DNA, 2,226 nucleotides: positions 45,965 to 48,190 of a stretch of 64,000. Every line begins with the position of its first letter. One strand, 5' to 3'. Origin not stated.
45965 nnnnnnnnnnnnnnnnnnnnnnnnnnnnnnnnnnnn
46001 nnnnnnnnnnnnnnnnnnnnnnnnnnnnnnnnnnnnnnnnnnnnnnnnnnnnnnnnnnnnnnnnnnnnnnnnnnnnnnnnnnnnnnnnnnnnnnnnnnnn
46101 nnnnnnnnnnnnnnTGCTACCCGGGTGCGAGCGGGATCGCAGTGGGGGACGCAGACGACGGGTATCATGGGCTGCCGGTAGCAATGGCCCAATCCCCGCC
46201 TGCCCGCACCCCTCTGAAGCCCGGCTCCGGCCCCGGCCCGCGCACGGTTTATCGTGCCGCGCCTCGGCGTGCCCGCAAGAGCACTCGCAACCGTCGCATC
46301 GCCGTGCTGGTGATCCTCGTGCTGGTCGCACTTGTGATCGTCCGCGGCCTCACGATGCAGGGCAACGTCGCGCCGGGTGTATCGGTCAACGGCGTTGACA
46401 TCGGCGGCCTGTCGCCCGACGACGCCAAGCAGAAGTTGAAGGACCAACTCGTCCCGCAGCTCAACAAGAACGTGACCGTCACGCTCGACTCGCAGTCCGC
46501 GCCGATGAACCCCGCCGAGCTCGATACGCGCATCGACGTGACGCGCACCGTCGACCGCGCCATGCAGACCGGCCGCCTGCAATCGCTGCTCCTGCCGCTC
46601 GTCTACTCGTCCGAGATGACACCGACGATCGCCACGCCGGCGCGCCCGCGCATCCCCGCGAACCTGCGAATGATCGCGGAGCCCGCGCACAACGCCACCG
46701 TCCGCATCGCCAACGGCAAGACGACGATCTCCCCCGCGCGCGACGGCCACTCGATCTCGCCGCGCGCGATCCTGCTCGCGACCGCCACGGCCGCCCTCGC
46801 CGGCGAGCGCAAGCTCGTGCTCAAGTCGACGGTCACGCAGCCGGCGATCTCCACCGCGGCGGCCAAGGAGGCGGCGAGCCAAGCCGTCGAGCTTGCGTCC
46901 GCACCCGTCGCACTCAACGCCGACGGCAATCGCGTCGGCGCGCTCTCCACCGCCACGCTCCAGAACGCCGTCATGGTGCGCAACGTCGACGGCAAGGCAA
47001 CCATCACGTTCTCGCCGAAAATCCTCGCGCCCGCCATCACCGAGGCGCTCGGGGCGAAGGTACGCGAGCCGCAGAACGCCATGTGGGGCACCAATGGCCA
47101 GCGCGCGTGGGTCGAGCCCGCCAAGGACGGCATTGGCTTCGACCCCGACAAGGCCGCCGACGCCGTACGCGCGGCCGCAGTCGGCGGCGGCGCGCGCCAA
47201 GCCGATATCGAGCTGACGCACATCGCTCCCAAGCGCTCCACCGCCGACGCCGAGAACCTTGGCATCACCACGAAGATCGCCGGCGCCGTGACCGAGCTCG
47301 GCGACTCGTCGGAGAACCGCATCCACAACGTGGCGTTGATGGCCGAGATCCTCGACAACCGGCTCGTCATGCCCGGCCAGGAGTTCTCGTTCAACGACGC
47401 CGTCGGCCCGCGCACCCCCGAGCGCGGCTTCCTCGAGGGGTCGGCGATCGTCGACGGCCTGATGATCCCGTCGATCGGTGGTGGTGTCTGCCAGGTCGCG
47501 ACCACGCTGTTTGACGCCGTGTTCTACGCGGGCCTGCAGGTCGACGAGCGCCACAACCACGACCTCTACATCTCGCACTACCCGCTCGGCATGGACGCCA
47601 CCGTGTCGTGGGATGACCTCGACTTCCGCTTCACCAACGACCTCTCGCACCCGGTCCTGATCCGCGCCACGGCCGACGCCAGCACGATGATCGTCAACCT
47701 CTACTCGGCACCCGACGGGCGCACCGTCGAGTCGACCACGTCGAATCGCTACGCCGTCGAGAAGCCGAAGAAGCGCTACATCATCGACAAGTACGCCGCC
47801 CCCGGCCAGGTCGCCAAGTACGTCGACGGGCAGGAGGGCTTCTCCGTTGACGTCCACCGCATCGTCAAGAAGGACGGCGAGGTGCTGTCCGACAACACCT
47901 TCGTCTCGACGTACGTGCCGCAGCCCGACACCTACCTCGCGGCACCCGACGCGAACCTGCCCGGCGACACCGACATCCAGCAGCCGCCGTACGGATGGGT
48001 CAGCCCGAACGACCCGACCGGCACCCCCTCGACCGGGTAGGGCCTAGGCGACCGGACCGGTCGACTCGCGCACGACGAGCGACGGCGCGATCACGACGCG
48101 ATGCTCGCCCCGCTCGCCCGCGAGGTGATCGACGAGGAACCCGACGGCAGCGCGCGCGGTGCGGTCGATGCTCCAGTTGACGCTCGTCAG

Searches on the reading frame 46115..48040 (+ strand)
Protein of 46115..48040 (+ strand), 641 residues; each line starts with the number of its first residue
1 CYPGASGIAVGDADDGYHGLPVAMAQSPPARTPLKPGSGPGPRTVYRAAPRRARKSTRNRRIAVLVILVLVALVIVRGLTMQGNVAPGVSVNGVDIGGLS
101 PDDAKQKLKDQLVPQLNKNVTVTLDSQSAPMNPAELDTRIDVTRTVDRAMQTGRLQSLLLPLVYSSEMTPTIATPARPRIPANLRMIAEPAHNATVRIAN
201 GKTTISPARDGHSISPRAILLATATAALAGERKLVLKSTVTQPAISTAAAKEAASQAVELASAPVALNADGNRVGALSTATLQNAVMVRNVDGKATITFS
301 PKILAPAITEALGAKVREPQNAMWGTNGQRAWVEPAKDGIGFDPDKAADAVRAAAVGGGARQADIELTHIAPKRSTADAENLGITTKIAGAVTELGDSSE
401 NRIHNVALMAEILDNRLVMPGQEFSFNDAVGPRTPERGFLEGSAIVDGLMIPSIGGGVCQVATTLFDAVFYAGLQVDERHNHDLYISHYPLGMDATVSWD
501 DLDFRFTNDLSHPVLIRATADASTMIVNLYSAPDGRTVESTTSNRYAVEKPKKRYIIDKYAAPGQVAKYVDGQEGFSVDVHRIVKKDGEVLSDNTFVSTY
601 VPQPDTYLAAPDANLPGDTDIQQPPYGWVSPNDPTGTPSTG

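Call 29: search_protein_families(library=pfam, proteins=[window:46115-48040:+], max_evalue=0.001)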
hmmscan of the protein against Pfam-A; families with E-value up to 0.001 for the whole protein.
window:46115-48040:+ (641 aa): 2 families
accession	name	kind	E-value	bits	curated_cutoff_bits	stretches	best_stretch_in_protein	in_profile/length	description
PF04294.18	VanW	-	5.2e-46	155.8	27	1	401-530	1-130/130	VanW like protein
PF12229.13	PG_binding_4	-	9.8e-08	32.6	22.1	0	132-219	4-100/117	Putative peptidoglycan binding domain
